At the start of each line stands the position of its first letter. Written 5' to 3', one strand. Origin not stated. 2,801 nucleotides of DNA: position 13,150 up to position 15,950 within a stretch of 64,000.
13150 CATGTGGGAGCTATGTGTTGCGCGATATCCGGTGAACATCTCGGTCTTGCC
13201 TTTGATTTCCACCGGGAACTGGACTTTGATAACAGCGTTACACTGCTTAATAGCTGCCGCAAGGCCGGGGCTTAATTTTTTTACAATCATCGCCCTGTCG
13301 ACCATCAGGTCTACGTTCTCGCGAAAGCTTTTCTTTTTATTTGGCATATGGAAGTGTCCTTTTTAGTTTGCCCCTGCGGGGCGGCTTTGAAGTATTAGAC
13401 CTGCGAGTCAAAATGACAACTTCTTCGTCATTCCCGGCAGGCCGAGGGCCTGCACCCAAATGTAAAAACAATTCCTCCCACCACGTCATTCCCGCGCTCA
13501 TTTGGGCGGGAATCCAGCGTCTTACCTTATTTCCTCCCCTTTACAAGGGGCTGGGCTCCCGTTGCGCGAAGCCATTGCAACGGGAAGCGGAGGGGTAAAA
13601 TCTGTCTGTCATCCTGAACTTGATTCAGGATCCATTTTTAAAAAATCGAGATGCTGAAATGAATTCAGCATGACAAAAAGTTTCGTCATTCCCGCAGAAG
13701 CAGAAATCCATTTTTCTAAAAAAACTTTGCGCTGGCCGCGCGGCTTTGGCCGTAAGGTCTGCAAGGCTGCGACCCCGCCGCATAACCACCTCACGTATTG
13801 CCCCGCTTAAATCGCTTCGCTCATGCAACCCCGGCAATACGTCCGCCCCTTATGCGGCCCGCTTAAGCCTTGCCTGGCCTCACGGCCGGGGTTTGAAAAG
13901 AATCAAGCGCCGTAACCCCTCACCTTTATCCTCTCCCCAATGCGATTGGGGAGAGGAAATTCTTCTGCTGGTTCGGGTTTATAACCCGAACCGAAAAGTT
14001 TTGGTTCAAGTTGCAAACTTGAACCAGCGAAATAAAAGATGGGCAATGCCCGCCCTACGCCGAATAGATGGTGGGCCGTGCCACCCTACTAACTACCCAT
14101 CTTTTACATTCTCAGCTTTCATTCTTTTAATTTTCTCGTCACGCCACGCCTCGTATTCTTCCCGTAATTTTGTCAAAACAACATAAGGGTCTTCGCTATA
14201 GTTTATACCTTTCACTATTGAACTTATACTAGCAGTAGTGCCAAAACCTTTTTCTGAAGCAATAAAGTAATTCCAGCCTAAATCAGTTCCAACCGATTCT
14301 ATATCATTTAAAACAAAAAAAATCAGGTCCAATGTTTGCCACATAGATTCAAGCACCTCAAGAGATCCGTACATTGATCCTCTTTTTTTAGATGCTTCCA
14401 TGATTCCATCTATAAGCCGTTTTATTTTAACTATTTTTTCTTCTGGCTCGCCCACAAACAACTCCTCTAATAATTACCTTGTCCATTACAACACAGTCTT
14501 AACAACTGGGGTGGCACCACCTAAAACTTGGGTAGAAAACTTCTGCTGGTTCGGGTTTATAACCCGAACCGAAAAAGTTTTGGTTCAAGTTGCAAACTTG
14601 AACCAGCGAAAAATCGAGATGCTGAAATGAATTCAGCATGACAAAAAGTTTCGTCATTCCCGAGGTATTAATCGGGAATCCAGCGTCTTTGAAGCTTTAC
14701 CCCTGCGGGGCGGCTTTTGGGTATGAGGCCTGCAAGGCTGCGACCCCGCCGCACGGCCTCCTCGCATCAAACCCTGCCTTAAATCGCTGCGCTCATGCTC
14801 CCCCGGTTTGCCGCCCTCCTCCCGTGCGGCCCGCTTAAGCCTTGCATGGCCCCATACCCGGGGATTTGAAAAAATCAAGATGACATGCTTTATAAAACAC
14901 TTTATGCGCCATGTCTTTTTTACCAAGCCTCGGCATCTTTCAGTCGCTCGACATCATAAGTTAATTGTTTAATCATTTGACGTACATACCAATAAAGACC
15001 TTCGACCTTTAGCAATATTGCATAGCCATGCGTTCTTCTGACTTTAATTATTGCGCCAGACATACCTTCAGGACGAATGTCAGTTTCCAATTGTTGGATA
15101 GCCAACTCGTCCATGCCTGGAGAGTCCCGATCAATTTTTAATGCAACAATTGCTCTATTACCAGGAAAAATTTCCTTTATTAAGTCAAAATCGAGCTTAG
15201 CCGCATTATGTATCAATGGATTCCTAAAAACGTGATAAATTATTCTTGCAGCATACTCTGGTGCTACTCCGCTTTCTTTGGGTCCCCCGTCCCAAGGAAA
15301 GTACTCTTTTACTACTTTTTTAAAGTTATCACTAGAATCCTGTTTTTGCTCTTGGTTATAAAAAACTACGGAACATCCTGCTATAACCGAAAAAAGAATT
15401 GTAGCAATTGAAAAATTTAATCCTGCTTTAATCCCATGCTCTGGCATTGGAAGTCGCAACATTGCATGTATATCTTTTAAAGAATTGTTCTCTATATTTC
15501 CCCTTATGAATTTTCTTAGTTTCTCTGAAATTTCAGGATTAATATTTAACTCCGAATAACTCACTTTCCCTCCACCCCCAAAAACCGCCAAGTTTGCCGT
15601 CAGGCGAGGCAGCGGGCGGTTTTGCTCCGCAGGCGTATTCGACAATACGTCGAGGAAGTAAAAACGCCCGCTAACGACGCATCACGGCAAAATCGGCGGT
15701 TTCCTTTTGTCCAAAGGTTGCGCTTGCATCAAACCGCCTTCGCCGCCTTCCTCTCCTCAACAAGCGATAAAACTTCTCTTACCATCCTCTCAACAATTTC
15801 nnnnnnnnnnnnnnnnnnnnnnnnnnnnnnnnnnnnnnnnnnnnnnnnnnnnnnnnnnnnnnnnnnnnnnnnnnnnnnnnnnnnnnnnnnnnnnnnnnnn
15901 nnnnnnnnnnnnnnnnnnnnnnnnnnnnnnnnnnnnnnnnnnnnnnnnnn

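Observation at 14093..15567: Low-GC two-gene island of orphan ORFs embedded in the repeat mosaic between gdhA and ispG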

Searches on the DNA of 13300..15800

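Call 66: search_rna_families(source=window, start=13300, end=15800, threshold=evalue, max_evalue=1)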
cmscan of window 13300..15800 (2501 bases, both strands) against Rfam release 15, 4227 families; matches with E-value up to 1: 5.
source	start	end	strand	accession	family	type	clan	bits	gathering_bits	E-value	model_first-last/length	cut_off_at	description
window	14583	14638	-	RF02843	RefA5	Gene; antisense;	-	22.1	91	0.23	1-68/68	no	Enterococcus sRNA A5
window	13969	14026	+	RF03743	MIR7696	Gene; miRNA;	-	21.7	83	0.68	1-88/88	no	MIR7696 microRNA precursor family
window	14547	14605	+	RF03743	MIR7696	Gene; miRNA;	-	21.7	83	0.68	1-88/88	no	MIR7696 microRNA precursor family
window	14406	14605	-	RF01578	RUF1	Gene; sRNA;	-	21.1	70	0.45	1-264/264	no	Plasmodium RNA of unkown function RUF1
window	14557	14594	-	RF00700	mir-375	Gene; miRNA;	-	19.8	46.7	0.31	1-67/67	no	mir-375 microRNA precursor family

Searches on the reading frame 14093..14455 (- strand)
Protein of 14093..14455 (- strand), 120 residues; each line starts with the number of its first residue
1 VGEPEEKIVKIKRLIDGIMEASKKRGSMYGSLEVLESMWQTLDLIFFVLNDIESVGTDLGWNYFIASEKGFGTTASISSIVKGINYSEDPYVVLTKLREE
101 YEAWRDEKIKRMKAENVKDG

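Call 5: search_protein_families(library=pfam, proteins=[window:14093-14455:-], max_evalue=1)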
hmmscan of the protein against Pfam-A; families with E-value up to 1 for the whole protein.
window:14093-14455:- (120 aa): 0 families

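Call 6: search_protein_families(library=padloc, proteins=[window:14093-14455:-], max_evalue=1)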
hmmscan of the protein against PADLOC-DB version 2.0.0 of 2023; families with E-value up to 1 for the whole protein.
window:14093-14455:- (120 aa): 0 families

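Call 7: search_protein_families(library=ncbifam, proteins=[window:14093-14455:-], max_evalue=1)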
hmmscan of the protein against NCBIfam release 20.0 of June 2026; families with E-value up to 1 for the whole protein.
window:14093-14455:- (120 aa): 2 families
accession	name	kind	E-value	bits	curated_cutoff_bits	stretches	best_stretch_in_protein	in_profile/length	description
NF045650.1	CD1247_Nterm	equivalog_domain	0.076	13.6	30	1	6-44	3-43/70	CD1247 N-terminal domain-containing protein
TIGR02531.1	yecD_yerC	hypoth_equivalog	0.12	12.8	42.2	1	65-94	55-84/88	YerC/YecD family TrpR-related protein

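Call 8: search_protein_families(library=phrogs, proteins=[window:14093-14455:-], max_evalue=1)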
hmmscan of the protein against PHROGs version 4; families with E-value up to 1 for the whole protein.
window:14093-14455:- (120 aa): 2 families
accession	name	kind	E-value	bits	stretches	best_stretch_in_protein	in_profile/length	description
phrog_7733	-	unknown function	0.042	14.6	0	85-102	7-24/41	-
phrog_6022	-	unknown function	0.068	14.3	1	73-105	52-84/92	-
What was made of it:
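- On HEPN superfamily: No PADLOC, NCBIfam or PHROG hit (calls 6-8).
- Tried and rejected: Pfam, NCBIfam, PADLOC and PHROGs on both proteins gave nothing (calls 5-8).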

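Call 10: find_homologous_proteins(query=window:14093-14455:-, max_evalue=0.01)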
Query window:14093-14455:- (120 aa): 2 proteins with E <= 0.01 among 14 candidates.
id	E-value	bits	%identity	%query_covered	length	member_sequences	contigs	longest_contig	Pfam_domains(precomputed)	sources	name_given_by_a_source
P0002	1.3e-47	178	100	69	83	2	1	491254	-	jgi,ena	-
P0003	5.5e-43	163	64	96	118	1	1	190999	-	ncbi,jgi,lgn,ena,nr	ncbi:MAG: hypothetical protein OEV59_05270 [Deltaproteobacteria bacterium]|nr:hypothetical protein [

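Call 11: find_encoding_contigs(protein=P0003, flank=10000, max_places=5)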
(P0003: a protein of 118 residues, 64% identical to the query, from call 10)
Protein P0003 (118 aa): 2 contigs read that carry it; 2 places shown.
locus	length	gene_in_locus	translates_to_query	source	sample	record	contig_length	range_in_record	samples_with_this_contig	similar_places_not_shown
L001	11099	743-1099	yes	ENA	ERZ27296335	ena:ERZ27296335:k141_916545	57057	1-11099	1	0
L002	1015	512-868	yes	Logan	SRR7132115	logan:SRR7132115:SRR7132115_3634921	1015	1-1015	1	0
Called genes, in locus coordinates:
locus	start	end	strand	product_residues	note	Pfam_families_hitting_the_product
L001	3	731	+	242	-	?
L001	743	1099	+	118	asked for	-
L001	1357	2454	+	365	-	PF05593:RHS_repeat (faint), PF25023:TEN_YD-shell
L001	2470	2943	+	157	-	-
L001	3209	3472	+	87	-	PF25023:TEN_YD-shell (weak), PF05593:RHS_repeat (weak)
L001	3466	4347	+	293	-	PF25023:TEN_YD-shell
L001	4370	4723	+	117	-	-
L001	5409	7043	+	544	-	PF25023:TEN_YD-shell, PF05593:RHS_repeat (weak)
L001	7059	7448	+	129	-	-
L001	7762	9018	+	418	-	PF25023:TEN_YD-shell, PF05593:RHS_repeat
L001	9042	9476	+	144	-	-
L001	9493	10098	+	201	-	-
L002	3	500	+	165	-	?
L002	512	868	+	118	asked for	-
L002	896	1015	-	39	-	?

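Call 19: search_protein_families(library=pfam, proteins=[L001:3-731:+, L001:3466-4347:+, L001:1357-2454:+, L001:5409-7043:+, L001:7762-9018:+, L001:2470-2943:+, L001:7056-7448:+, L001:9042-9476:+, L001:9493-10098:+], max_evalue=0.1)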
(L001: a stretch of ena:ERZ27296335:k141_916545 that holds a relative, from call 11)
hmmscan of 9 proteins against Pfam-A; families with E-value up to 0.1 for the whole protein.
L001:3-731:+ (242 aa): 0 families

L001:3466-4347:+ (293 aa): 0 families

L001:1357-2454:+ (365 aa): 1 family
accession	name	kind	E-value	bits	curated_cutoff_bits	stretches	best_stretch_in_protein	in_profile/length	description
PF05593.20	RHS_repeat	-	1e-12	48.5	22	2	34-59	5-30/38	RHS Repeat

L001:5409-7043:+ (544 aa): 1 family
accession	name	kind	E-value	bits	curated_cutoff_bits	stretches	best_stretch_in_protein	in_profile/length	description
PF05593.20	RHS_repeat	-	3.4e-21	75.6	22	5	208-233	5-30/38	RHS Repeat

L001:7762-9018:+ (418 aa): 2 families
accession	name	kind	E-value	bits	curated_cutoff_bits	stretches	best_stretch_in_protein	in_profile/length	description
PF05593.20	RHS_repeat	-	2.4e-25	88.8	22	4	184-219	1-37/38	RHS Repeat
PF03527.20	RHS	-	0.099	13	27.9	0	292-314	1-23/38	RHS protein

L001:2470-2943:+ (157 aa): 1 family
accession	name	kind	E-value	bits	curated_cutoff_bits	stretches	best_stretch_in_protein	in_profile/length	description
PF01824.24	MatK_N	-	0.037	14.1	31.4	1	15-90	239-312/331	MatK/TrnK N-terminal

L001:7056-7448:+ (130 aa): 0 families

L001:9042-9476:+ (144 aa): 0 families

L001:9493-10098:+ (201 aa): 0 families
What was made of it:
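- On Rhs polymorphic-toxin immunity protein (orphan): RHS_repeat/YD-shell Pfam hits are found on the array (calls 11, 19).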
